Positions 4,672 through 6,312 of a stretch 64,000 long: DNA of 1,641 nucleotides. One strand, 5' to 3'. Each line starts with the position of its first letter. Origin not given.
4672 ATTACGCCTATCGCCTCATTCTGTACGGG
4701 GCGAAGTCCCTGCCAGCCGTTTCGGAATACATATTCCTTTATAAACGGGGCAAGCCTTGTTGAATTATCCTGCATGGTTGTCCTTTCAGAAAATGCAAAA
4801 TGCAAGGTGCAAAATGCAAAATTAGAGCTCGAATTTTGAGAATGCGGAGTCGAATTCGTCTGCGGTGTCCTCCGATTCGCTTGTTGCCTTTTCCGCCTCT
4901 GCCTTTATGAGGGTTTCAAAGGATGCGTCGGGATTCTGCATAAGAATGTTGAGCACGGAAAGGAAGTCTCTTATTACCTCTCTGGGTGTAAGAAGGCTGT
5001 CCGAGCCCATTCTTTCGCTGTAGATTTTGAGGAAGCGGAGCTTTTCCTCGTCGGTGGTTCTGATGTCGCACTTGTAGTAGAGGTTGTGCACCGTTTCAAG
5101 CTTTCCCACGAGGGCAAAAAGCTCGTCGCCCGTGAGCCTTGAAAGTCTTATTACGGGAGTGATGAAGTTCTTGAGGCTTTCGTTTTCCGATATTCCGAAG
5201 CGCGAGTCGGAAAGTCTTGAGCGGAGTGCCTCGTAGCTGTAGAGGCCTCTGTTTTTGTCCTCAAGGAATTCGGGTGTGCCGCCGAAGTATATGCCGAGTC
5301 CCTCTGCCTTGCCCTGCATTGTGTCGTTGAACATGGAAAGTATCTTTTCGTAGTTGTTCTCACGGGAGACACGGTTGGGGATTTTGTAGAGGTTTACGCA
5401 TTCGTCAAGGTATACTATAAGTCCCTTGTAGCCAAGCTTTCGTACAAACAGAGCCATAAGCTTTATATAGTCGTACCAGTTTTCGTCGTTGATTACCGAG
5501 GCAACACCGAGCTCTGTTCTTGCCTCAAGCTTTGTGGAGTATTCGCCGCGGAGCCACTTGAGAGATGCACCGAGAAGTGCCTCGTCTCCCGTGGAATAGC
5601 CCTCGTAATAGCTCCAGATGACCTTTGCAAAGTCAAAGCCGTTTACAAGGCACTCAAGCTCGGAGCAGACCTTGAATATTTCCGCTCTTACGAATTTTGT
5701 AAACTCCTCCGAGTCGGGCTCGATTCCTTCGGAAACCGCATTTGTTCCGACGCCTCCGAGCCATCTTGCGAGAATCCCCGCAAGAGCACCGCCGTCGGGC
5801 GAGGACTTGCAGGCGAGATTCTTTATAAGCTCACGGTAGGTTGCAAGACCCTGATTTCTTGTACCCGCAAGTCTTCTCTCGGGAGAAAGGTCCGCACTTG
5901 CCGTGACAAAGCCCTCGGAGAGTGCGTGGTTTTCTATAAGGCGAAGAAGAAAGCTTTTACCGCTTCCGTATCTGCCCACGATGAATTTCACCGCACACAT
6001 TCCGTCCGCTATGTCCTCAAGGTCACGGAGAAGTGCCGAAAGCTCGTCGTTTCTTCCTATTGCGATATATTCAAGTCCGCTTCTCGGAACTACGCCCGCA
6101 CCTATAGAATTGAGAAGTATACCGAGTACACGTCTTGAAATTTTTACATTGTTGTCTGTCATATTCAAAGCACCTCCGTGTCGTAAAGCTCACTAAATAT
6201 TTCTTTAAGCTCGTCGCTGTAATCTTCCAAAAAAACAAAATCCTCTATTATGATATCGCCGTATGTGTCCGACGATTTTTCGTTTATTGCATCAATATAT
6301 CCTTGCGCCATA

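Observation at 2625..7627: TerB-like / DUF2791 P-loop ATPase / Lhr-like DExH helicase operon: a Shango-type anti-phage module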

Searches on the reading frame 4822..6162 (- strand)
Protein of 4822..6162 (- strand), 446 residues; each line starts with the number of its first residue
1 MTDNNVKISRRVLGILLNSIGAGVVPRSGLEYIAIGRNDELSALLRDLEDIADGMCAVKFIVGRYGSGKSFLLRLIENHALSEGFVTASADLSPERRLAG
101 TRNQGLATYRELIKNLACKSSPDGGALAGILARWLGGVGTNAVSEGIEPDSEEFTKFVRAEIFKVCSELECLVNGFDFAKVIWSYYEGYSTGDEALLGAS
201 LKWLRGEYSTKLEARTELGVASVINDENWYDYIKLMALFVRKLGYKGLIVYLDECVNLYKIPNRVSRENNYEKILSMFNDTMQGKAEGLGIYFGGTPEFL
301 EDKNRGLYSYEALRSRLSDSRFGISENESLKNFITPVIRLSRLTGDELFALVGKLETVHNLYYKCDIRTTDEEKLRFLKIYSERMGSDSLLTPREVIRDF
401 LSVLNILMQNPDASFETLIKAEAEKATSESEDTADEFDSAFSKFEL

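Call 7: search_protein_families(library=pfam, proteins=[window:4822-6162:-], max_evalue=0.1)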
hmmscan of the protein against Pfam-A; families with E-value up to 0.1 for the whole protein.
window:4822-6162:- (446 aa): 4 families
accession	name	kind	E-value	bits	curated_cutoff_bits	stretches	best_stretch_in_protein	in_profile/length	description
PF10923.14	BrxC_BrxD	-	6.1e-151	503.5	22.2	1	8-421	1-412/414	BREX system ATP-binding protein BrxC/D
PF13191.12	AAA_16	-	6.2e-07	30.5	32.6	1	35-93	3-63/167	AAA ATPase domain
PF13401.12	AAA_22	-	0.012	16.4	27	0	60-90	9-33/130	AAA domain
PF01637.24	ATPase_2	-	0.063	13.5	33.2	0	45-78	8-42/225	ATPase domain predominantly from Archaea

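Call 8: search_protein_families(library=padloc, proteins=[window:4822-6162:-], max_evalue=0.1)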
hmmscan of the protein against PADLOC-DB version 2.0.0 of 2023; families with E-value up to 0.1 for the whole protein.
window:4822-6162:- (446 aa): 4 families
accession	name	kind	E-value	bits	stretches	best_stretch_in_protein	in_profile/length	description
PDLC03959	SngB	-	1.9e-168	559.1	1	6-445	4-438/439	-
PDLC02494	BrxD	-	2.9e-47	159.8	1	8-425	4-416/440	BrxD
PDLC02361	PifA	-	0.00025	17.8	1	355-398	265-308/720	PifA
PDLC01222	typeIV_Cas11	-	0.0094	14.4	1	329-382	26-75/94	CAS-IV-C; effector_SS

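Call 9: search_protein_families(library=ncbifam, proteins=[window:4822-6162:-], max_evalue=0.1)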
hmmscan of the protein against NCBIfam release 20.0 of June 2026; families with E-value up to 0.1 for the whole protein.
window:4822-6162:- (446 aa): 2 families
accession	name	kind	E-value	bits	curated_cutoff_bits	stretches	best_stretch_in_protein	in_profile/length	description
NF033438.1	BREX_BrxD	equivalog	2.3e-46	158.7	350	1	15-417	7-404/423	BREX system ATP-binding protein BrxD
NF047389.1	ATPase_Sll1717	subfamily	0.026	13.6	75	1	59-84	32-56/454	P-loop ATPase, Sll1717 family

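Call 16: find_encoding_contigs(protein=window:4822-6162:-, flank=10000, max_places=8)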
Protein window:4822-6162:- (446 aa): 2 contigs read that carry it; 1 place shown.
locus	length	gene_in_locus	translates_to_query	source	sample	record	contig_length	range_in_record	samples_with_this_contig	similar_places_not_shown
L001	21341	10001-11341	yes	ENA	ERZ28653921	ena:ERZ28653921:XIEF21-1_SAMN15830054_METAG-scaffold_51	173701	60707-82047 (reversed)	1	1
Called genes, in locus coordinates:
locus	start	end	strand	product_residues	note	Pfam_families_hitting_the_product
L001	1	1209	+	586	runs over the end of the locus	-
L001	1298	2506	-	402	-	PF14307:Glyco_tran_WbsX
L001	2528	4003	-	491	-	PF11762:Arabinose_Iso_C (faint), PF24856:AraA_central (weak)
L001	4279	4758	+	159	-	PF12802:MarR_2, PF01047:MarR, PF01325:Fe_dep_repress (weak), PF13412:HTH_24, PF13463:HTH_27 (weak), PF13601:HTH_34 (weak), PF22381:Staph_reg_Sar_Rot (weak)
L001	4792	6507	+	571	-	PF00664:ABC_membrane, PF00005:ABC_tran, PF02463:SMC_N (faint)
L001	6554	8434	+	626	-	PF00664:ABC_membrane, PF00005:ABC_tran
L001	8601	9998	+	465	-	PF15615:TerB_C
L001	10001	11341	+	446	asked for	PF10923:BrxC_BrxD, PF13191:AAA_16 (weak)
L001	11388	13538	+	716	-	PF00270:DEAD, PF00271:Helicase_C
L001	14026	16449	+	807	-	PF00270:DEAD (faint), PF06733:DEAD_2, PF13307:Helicase_C_2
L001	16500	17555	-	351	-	PF18027:Pepdidase_M14_N (weak)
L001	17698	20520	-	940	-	PF01841:Transglut_core, PF04473:DUF553 (weak), PF12799:LRR_4 (faint), PF13306:LRR_5, PF13855:LRR_8 (faint), PF13306:LRR_5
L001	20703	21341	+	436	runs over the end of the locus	PF10509:GalKase_gal_bdg, PF00288:GHMP_kinases_N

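Call 45: search_protein_families(library=pfam, proteins=[L001:14026-16449:+], max_evalue=0.1)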
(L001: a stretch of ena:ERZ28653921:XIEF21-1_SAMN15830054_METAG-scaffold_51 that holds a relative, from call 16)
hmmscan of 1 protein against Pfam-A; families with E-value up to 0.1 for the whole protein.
L001:14026-16449:+ (807 aa): 6 families
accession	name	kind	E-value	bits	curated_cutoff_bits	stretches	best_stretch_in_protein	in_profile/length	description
PF13307.12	Helicase_C_2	-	5.6e-40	137.6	25.3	1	613-781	3-169/170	Helicase C-terminal domain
PF06733.21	DEAD_2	-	1.4e-09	38.2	21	1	305-411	68-171/172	DEAD_2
PF06777.17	HBB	-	7e-07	29.5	30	1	521-598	116-189/190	Helical and beta-bridge domain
PF00270.35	DEAD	-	3.8e-06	27.2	26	1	223-282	13-70/167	DEAD/DEAH box helicase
PF04851.21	ResIII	-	0.00035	21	22.5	0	207-262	5-61/164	Type III restriction enzyme, res subunit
PF00271.37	Helicase_C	-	0.088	13.5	23.5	0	615-692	11-82/110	Helicase conserved C-terminal domain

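Call 46: search_protein_families(library=padloc, proteins=[L001:14026-16449:+], max_evalue=0.01)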
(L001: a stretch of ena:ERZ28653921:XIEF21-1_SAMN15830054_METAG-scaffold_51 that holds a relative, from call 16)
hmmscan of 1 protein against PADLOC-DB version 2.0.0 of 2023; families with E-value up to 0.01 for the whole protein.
L001:14026-16449:+ (807 aa): 9 families
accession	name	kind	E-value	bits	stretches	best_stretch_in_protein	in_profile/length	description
PDLC01439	typeIV_DinG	-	1.1e-116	388.8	1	193-783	4-559/575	CAS-IV-A; associated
PDLC01729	typeIV_DinG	-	1.3e-10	38.7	1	386-555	224-385/666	Csf4_0_IVA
PDLC01321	typeIV_DinG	-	0.00043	17.2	0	386-486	188-283/559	CAS-IV-A; associated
PDLC04140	mad8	-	0.00081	17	1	198-272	1-68/314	mads_8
PDLC01732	typeIV_DinG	-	0.0045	13.8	0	603-768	443-593/648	Csf4_3_IVE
PDLC01765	Cas3c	-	0.0047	13.9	0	207-260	165-219/612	-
PDLC01730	typeIV_DinG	-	0.0047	13.3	0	388-474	376-462/802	Csf4_1_IVA1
PDLC01252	Cas3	-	0.0054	14.2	0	229-260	4-35/324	CAS-I; effector_G3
PDLC01710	Cas3a1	-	0.0062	13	0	227-261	221-257/745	Cas3_1_CAS-I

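Call 47: search_protein_families(library=ncbifam, proteins=[L001:14026-16449:+], max_evalue=0.01)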
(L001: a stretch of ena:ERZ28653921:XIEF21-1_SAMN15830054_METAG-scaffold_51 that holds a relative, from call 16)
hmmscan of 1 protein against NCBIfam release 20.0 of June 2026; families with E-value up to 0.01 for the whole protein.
L001:14026-16449:+ (807 aa): 7 families
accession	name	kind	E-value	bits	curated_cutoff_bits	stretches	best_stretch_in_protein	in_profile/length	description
TIGR00604.1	rad3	subfamily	8.8e-55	186.6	246.95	3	504-777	402-687/706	DNA repair helicase (rad3)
NF053712.1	repair_DEAH_YoaA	equivalog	3.4e-37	128.5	680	2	387-775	221-609/630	DNA repair helicase YoaA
NF005981.0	PRK08074.1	equivalog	9.9e-27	93.3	789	2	502-775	626-904/931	ATP-dependent DNA helicase DinG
TIGR01407.1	dinG_rel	hypoth_equivalog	1.6e-26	92.9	547.7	2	502-776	591-864/889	putative DnaQ family exonuclease/DinG family helicase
NF008729.0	PRK11747.1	equivalog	2.6e-22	79.1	598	1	539-771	457-686/703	ATP-dependent DNA helicase DinG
TIGR03117.2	cas_csf4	equivalog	9e-08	30.7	400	1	388-470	381-461/800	type IV CRISPR-associated DEAD/DEAH-box helicase Csf4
NF005569.0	PRK07246.1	equivalog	3.9e-07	28.8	794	1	547-773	576-791/820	bifunctional DnaQ family exonuclease/ATP-dependent helicase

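Call 48: find_homologous_proteins(query=L001:14026-16449:+, max_evalue=1e-10)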
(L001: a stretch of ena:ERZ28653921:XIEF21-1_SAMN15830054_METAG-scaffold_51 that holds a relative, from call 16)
Query L001:14026-16449:+ (807 aa): 5687 proteins with E <= 1e-10 among 8000 candidates; the best 120 are listed.
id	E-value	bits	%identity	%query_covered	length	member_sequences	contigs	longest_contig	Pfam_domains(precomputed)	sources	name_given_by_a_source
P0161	0.0e+0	1835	98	100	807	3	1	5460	PF06733.22,PF00270.36,PF13307.13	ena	-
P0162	0.0e+0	1550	83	99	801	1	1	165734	PF06733.22,PF00270.36,PF13307.13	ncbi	-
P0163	0.0e+0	1542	82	100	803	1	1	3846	PF06733.22,PF00270.36,PF12705.14,PF13307.13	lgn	-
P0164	0.0e+0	1526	81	100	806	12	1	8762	PF06733.22,PF00270.36,PF13307.13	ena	-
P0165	0.0e+0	1520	81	99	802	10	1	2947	PF06733.22,PF00270.36,PF13307.13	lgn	-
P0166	0.0e+0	1518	80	100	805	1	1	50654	PF06733.22,PF00270.36,PF13307.13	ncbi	-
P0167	0.0e+0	1512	80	99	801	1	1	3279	PF06733.22,PF13307.13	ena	-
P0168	0.0e+0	1505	80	99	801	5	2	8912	PF06733.22,PF13307.13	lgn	-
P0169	0.0e+0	1374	73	100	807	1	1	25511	PF06733.22,PF00270.36,PF13307.13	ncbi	-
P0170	0.0e+0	1370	73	100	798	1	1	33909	PF06733.22,PF13307.13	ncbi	-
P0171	0.0e+0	1362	73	100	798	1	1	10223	PF06733.22,PF00270.36,PF13307.13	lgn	-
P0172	0.0e+0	1349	73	100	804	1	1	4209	PF06733.22,PF00270.36,PF13307.13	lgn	-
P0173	0.0e+0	1340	71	100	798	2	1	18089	PF06733.22,PF00270.36,PF13307.13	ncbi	-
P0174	0.0e+0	1327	70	100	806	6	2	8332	PF06733.22,PF00270.36,PF12705.14,PF13307.13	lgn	-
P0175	0.0e+0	1216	67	99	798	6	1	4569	PF06733.22,PF00270.36,PF13307.13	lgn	-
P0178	6.0e-238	810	48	98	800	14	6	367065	PF06733.22,PF00270.36,PF13307.13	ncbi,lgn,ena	-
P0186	2.0e-219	749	44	98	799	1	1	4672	PF06733.22,PF00270.36,PF12705.14,PF13307.13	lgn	-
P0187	2.7e-219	749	44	98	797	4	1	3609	PF06733.22,PF00270.36,PF12705.14,PF13307.13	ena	-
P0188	9.0e-219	747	44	99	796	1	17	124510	PF06733.22,PF00270.36,PF12705.14,PF13307.13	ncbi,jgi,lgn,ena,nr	ncbi:MAG: ATP-dependent DNA helicase [Ruminococcaceae bacterium]|nr:ATP-dependent DNA helicase [Osci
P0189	1.2e-218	746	44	98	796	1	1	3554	PF06733.22,PF00270.36,PF12705.14,PF13307.13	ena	-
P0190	1.5e-218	746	44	98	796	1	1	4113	PF06733.22,PF00270.36,PF12705.14,PF13307.13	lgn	-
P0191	2.3e-217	742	43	98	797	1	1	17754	PF06733.22,PF00270.36,PF12705.14,PF13307.13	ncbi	-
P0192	4.3e-217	741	43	98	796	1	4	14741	PF06733.22,PF00270.36,PF12705.14,PF13307.13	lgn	-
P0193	5.8e-217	741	44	98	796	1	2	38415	PF06733.22,PF00270.36,PF12705.14,PF13307.13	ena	-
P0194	7.5e-217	741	43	99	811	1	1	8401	PF06733.22,PF00270.36,PF12705.14,PF13307.13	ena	-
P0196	1.0e-216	740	44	98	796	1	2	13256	PF06733.22,PF00270.36,PF12705.14,PF13307.13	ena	-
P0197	5.9e-216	738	44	98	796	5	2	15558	PF06733.22,PF00270.36,PF12705.14,PF13307.13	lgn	-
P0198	3.6e-215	735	43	98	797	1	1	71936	PF06733.22,PF00270.36,PF12705.14,PF13307.13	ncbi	-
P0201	1.2e-214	733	44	98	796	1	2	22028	PF06733.22,PF00270.36,PF12705.14,PF13307.13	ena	-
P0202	1.3e-214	733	44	98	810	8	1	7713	PF06733.22,PF00270.36,PF12705.14,PF13307.13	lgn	-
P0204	1.6e-214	733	44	98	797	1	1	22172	PF06733.22,PF00270.36,PF12705.14,PF13307.13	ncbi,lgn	-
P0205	3.0e-214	732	44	98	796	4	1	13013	PF06733.22,PF00270.36,PF12705.14,PF13307.13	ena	-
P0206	3.1e-214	732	44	98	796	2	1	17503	PF06733.22,PF00270.36,PF12705.14,PF13307.13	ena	-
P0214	6.3e-205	701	43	99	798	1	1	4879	PF06733.22,PF00270.36,PF12705.14,PF13307.13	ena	-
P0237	1.9e-179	617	41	98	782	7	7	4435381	PF06733.22,PF00270.36,PF13307.13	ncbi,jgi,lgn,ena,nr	ncbi:MAG: ATP-dependent DNA helicase [Clostridiales bacterium]|jgi:DNA excision repair protein ERCC-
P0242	5.5e-177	609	40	98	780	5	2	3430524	PF06733.22,PF00270.36,PF12705.14,PF13307.13,PF04851.22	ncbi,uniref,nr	ncbi:helicase C-terminal domain-containing protein [Candidatus Enterococcus murrayae]|uniref:DNA 5'-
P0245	8.5e-176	605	41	96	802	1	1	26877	PF06733.22,PF00270.36,PF12705.14,PF13307.13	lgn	-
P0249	4.2e-175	602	39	99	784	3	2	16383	PF06733.22,PF00270.36,PF12705.14,PF13307.13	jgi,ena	-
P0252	2.4e-174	600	39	98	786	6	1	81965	PF06733.22,PF00270.36,PF12705.14,PF13307.13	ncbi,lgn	-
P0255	1.0e-173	598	40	98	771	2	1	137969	PF06733.22,PF00270.36,PF12705.14,PF13307.13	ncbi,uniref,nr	ncbi:ATP-dependent DNA helicase [Thermohalobacter berrensis]|uniref:ATP-dependent DNA helicase n=1 T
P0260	4.6e-173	596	39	98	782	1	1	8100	PF06733.22,PF00270.36,PF12705.14,PF13307.13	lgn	-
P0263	6.1e-173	595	40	97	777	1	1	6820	PF06733.22,PF00270.36,PF12705.14,PF13307.13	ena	-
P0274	9.8e-172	591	39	98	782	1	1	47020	PF06733.22,PF00270.36,PF12705.14,PF13307.13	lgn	-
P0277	1.5e-171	591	39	98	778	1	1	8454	PF06733.22,PF00270.36,PF12705.14,PF13307.13,PF04851.22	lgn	-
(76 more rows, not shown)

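Call 49: find_encoding_contigs(protein=P0178, flank=9000, max_places=3)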
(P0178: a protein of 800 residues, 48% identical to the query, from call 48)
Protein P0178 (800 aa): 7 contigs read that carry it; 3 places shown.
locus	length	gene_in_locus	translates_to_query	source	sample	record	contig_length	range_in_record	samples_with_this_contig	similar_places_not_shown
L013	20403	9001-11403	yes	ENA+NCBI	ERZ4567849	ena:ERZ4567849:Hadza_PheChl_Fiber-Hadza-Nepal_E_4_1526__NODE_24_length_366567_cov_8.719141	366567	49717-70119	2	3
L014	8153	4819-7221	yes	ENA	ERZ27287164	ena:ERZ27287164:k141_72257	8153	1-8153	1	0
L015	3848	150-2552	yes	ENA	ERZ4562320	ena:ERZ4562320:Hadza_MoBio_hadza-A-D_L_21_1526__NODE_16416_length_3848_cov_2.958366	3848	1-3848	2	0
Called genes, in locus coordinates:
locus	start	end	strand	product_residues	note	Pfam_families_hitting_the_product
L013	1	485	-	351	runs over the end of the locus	PF04909:Amidohydro_2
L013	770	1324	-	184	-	PF02659:Mntp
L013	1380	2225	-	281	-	PF02749:QRPTase_N, PF01729:QRPTase_C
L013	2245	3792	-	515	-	PF00890:FAD_binding_2, PF01266:DAO (weak), PF02910:Succ_DH_flav_C (weak)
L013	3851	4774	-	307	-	PF02445:NadA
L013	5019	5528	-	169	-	PF10688:Imp-YgjV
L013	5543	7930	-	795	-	-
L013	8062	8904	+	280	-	PF12833:HTH_18, PF00165:HTH_AraC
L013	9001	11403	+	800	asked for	PF00270:DEAD (faint), PF06733:DEAD_2, PF13307:Helicase_C_2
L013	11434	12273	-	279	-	PF07883:Cupin_2 (faint), PF12833:HTH_18, PF00165:HTH_AraC (weak)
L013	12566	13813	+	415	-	PF14307:Glyco_tran_WbsX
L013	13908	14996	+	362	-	-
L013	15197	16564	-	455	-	-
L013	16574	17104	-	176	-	PF04542:Sigma70_r2, PF04545:Sigma70_r4, PF08281:Sigma70_r4_2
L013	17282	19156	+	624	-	PF08532:Glyco_hydro_42M (weak)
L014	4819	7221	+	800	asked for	PF00270:DEAD (faint), PF06733:DEAD_2, PF13307:Helicase_C_2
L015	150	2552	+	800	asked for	PF00270:DEAD (faint), PF06733:DEAD_2, PF13307:Helicase_C_2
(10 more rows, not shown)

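Call 50: find_encoding_contigs(protein=P0188, flank=9000, max_places=3)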
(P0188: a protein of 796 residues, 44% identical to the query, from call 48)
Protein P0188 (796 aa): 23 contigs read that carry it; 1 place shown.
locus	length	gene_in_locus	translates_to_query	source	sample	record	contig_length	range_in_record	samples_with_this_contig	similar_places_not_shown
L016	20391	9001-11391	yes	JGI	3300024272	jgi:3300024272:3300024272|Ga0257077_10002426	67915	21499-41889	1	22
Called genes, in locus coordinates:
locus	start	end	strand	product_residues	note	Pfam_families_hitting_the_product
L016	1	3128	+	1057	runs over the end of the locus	-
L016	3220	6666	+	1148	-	PF00395:SLH, PF18998:Flg_new_2 (faint), PF09479:Flg_new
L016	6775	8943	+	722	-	PF14498:Glyco_hyd_65N_2, PF22124:Glyco_hydro_95_cat, PF21307:Glyco_hydro_95_C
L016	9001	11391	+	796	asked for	PF00270:DEAD (faint), PF12705:PDDEXK_1 (faint), PF06733:DEAD_2, PF13307:Helicase_C_2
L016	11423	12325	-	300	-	PF00892:EamA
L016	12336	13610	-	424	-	PF01408:GFO_IDH_MocA, PF02894:GFO_IDH_MocA_C (weak), PF22725:GFO_IDH_MocA_C3 (faint)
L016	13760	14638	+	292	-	PF00165:HTH_AraC (weak), PF12833:HTH_18, PF00165:HTH_AraC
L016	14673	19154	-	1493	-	PF13482:RNase_H_2 (faint), PF02811:PHP, PF00929:RNase_T, PF07733:DNA_pol3_alpha, PF17657:DNA_pol3_finger, PF14579:HHH_6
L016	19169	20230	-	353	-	PF04551:GcpE, PF26540:GcpE_C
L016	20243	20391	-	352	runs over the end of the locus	PF02163:Peptidase_M50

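Call 51: find_encoding_contigs(protein=P0237, flank=9000, max_places=2)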
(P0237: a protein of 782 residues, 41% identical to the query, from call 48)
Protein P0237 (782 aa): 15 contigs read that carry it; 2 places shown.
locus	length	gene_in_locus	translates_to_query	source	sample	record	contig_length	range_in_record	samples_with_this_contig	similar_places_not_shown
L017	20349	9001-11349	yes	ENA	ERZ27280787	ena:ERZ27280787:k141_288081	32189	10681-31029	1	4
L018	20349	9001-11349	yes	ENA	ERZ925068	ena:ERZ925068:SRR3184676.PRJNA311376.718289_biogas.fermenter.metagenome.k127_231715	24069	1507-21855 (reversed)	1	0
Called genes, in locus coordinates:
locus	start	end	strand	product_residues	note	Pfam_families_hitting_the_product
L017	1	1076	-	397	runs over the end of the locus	PF01996:F420_ligase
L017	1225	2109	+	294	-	PF00126:HTH_1, PF03466:LysR_substrate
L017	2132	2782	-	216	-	PF07155:ECF-ribofla_trS (weak), PF09515:Thia_YuaJ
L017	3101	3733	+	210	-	PF06452:CBM9_1, PF16011:CBM9_2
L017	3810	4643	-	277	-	PF01261:AP_endonuc_2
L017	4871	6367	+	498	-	PF12229:PG_binding_4, PF04294:VanW, PF07501:G5 (weak)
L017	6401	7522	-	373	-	PF01208:URO-D (weak)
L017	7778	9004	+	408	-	PF02073:Peptidase_M29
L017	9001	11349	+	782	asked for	PF00270:DEAD (faint), PF06733:DEAD_2, PF13307:Helicase_C_2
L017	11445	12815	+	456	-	PF05673:DUF815, PF00004:AAA (weak)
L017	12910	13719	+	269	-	PF10086:YhfC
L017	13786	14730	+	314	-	PF01040:UbiA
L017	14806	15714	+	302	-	PF03547:Mem_trans, PF01758:SBF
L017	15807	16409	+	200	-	PF06161:DUF975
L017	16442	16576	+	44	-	-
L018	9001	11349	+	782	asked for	PF00270:DEAD (faint), PF06733:DEAD_2, PF13307:Helicase_C_2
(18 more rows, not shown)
